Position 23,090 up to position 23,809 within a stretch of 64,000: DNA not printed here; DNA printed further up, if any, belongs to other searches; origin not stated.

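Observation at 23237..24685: ADP-ribosylglycohydrolase with an uncharacterised C-terminal domain of about 140 aa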

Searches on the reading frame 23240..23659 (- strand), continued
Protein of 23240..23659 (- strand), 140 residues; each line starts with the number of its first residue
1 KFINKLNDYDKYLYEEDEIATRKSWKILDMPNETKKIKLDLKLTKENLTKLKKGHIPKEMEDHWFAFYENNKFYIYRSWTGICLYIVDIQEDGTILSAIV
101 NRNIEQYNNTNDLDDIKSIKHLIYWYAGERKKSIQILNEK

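Call 76: find_encoding_contigs(protein=P0376, flank=5000, max_places=3)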
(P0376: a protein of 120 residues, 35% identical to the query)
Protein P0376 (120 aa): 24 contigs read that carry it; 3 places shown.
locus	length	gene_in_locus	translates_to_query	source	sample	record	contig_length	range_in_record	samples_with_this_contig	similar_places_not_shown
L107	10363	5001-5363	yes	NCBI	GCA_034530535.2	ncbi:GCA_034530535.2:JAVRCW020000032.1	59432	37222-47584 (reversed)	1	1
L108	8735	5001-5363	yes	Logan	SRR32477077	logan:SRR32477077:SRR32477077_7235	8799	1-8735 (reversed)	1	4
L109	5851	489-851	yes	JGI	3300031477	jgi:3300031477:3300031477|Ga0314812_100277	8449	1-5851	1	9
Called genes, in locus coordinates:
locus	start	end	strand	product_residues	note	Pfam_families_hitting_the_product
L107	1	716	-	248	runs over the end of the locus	PF02463:SMC_N, PF00005:ABC_tran, PF13304:AAA_21 (faint), PF12399:BCA_ABC_TP_C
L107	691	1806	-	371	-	PF02653:BPD_transp_2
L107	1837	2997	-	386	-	PF02653:BPD_transp_2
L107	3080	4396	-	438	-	PF13433:Peripla_BP_5, PF13458:Peripla_BP_6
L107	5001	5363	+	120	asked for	-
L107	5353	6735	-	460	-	PF05195:AMP_N, PF00557:Peptidase_M24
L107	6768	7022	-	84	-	-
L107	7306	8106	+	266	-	PF02567:PhzC-PhzF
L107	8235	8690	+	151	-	PF14229:DUF4332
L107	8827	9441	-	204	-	PF00440:TetR_N, PF14246:TetR_C_7 (weak)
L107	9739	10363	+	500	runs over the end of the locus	PF00675:Peptidase_M16 (weak), PF05193:Peptidase_M16_C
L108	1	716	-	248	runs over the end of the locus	PF02463:SMC_N, PF00005:ABC_tran, PF13304:AAA_21 (faint), PF12399:BCA_ABC_TP_C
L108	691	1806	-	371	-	PF02653:BPD_transp_2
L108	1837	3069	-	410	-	PF02653:BPD_transp_2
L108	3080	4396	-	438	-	PF13433:Peripla_BP_5, PF13458:Peripla_BP_6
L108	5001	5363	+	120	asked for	-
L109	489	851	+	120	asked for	-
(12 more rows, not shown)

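Call 77: find_encoding_contigs(protein=P0351, flank=5000, max_places=2)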
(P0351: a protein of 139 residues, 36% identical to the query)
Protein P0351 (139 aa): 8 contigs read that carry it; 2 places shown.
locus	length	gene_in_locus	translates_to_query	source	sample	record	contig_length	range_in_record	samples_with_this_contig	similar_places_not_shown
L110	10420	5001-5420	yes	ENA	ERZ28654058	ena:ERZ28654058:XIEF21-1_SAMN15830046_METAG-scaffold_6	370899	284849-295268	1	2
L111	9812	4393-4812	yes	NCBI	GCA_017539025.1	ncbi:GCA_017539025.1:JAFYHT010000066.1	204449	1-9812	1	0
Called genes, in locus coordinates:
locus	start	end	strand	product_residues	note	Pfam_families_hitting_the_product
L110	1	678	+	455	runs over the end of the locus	PF05958:tRNA_U5-meth_tr, PF05175:MTS (weak), PF13847:Methyltransf_31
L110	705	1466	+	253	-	PF01909:NTP_transf_2 (weak), PF13427:AadA_C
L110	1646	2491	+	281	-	PF00561:Abhydrolase_1, PF12146:Hydrolase_4 (weak), PF12697:Abhydrolase_6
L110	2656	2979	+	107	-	PF12650:DUF3784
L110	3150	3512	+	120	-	PF00903:Glyoxalase, PF12681:Glyoxalase_2, PF22677:Ble-like_N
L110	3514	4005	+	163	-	PF01066:CDP-OH_P_transf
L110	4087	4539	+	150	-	PF13673:Acetyltransf_10, PF00583:Acetyltransf_1, PF13302:Acetyltransf_3, PF13508:Acetyltransf_7, PF08445:FR47 (weak)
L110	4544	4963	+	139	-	PF00583:Acetyltransf_1, PF13673:Acetyltransf_10, PF13508:Acetyltransf_7, PF13527:Acetyltransf_9 (weak)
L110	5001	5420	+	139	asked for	-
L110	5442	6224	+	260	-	-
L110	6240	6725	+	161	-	PF13302:Acetyltransf_3, PF13420:Acetyltransf_4 (weak), PF00583:Acetyltransf_1, PF13523:Acetyltransf_8 (weak)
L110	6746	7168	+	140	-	PF04266:ASCH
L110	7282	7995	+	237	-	PF00795:CN_hydrolase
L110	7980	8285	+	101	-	PF04993:TfoX_N (weak)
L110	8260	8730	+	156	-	PF13480:Acetyltransf_6 (weak), PF13527:Acetyltransf_9, PF00583:Acetyltransf_1, PF13673:Acetyltransf_10, PF13508:Acetyltransf_7, PF14542:Acetyltransf_CG (weak)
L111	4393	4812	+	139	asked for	-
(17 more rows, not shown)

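Call 78: find_encoding_contigs(protein=P0291, flank=5000, max_places=2)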
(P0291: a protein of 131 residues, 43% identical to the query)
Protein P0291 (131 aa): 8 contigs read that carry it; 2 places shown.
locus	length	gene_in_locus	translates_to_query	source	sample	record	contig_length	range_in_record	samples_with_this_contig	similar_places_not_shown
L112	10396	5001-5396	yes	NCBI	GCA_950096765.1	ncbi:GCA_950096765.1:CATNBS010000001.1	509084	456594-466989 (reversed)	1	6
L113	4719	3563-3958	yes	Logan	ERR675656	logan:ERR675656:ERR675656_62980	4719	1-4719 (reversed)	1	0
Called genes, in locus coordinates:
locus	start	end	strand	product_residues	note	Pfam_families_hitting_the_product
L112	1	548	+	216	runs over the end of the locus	PF20456:DUF6709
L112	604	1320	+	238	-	PF00574:CLP_protease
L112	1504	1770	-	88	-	-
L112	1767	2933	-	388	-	PF02065:Melibiase, PF16499:Melibiase_2, PF17801:Melibiase_C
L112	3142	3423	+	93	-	-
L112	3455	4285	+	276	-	PF00756:Esterase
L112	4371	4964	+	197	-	PF00300:His_Phos_1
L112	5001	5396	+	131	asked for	-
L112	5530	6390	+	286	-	PF02673:BacA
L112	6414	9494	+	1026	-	PF13491:FtsK_4TM, PF17854:FtsK_alpha, PF01580:FtsK_SpoIIIE, PF09397:FtsK_gamma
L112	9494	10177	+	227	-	PF00702:Hydrolase, PF12710:HAD (weak), PF13419:HAD_2, PF13242:Hydrolase_like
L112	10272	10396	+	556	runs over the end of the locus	PF01268:FTHFS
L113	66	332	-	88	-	-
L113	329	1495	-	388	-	PF02065:Melibiase, PF16499:Melibiase_2, PF17801:Melibiase_C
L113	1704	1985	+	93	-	-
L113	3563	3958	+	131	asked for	-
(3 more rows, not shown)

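Call 97: search_dna_similar(query=window:23240-23617:-, collection=phages, mode=protein, max_evalue=0.001, max_rows=15)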
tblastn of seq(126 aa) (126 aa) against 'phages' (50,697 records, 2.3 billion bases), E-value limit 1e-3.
No match.

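Call 98: search_dna_similar(query=window:23240-23617:-, collection=plasmids, mode=protein, max_evalue=0.001, max_rows=15)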
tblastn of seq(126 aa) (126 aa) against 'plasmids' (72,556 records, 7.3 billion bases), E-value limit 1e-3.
Records with a match: 3; places in all: 3; records where one place covers at least 80% of the query: 1.
Best place of each record, by identity: <60% 3.
By first word of the organism name: Paracoccus 1; Aeromonas 1; Rhodobacter 1.
By predicted mobility (MOB-suite, as given by PLSDB): non-mobilizable 3.
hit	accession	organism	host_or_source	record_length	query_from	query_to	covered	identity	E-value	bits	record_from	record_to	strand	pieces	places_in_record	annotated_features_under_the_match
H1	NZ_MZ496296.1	Paracoccus sp. (in: a-proteobacteria)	-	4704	2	109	86%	35.1%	4e-12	68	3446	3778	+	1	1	hypothetical protein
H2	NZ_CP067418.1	Aeromonas media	cell culture,water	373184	5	98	75%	33.0%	8e-7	53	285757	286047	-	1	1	NUDIX domain-containing protein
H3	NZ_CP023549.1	Rhodobacter sp. CZR27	cell culture,paddy soil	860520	40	109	56%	35.6%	9e-8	56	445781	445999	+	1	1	hypothetical protein | NUDIX hydrolase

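Call 99: get_annotated_region(hit=H2, flank=6000)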
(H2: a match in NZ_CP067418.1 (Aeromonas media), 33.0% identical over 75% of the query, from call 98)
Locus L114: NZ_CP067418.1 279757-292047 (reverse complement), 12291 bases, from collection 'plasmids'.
description: Aeromonas media strain E31 plasmid pE31A, complete sequence
organism: Aeromonas media (NCBI taxid 651)
taxonomy: Bacteria; Pseudomonadota; Gammaproteobacteria; Aeromonadales; Aeromonadaceae; Aeromonas; Aeromonas media
host: -; source: cell culture,water; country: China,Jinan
typing (MOB-suite, as given by PLSDB): non-mobilizable; replicon IncU
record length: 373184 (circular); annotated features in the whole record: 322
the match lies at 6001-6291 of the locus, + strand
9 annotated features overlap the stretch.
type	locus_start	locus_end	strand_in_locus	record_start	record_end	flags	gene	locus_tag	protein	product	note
CDS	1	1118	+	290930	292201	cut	-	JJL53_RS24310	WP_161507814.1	transposase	GO:0006313 - DNA transposition [Evidence IEA]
CDS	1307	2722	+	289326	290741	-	-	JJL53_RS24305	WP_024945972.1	DUF6880 family protein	-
CDS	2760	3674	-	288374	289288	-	-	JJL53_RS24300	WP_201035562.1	WYL domain-containing protein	-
CDS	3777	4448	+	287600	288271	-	-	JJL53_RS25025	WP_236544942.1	ADP-ribosylglycohydrolase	-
CDS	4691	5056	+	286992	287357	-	-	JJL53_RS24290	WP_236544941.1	hypothetical protein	-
CDS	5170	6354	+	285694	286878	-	-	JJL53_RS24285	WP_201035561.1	NUDIX domain-containing protein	-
CDS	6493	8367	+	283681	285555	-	-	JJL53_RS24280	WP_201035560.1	DUF262 domain-containing protein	-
CDS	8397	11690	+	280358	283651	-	-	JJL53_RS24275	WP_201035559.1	SNF2-related protein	-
CDS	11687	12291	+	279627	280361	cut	-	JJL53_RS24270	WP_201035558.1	DUF4391 domain-containing protein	-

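Call 100: get_annotated_region(hit=H3, flank=6000)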
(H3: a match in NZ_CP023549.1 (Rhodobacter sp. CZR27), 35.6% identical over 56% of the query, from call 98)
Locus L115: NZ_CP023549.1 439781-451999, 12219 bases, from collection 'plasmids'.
description: Rhodobacter sp. CZR27 plasmid unnamed1, complete sequence
organism: Rhodobacter sp. CZR27 (NCBI taxid 2033869)
taxonomy: Bacteria; Pseudomonadota; Alphaproteobacteria; Rhodobacterales; Paracoccaceae; Rhodobacter; Rhodobacter sp. CZR27
host: -; source: cell culture,paddy soil; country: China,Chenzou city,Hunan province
typing (MOB-suite, as given by PLSDB): non-mobilizable
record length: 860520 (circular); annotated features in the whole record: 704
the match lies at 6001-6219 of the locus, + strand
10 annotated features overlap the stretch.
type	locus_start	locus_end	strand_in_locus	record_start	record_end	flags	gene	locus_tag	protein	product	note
CDS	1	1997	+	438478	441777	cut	-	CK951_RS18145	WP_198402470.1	TM0106 family RecB-like putative nuclease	-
CDS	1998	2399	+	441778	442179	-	-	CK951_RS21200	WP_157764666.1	hypothetical protein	-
CDS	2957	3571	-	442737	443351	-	-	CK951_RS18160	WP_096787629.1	recombinase family protein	-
CDS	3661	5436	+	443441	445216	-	-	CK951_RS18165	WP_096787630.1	inositol monophosphatase family protein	-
CDS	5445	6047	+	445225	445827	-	-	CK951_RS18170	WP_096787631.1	NUDIX hydrolase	-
CDS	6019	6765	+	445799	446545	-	-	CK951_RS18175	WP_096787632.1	hypothetical protein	-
CDS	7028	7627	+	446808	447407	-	-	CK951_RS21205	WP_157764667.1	hypothetical protein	-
CDS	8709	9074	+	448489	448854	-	mobC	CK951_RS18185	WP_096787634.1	plasmid mobilization relaxosome protein MobC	-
CDS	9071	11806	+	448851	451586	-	-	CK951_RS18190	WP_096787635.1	relaxase/mobilization nuclease domain-containing protein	-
CDS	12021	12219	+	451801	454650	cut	-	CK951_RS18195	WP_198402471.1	DUF3427 domain-containing protein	-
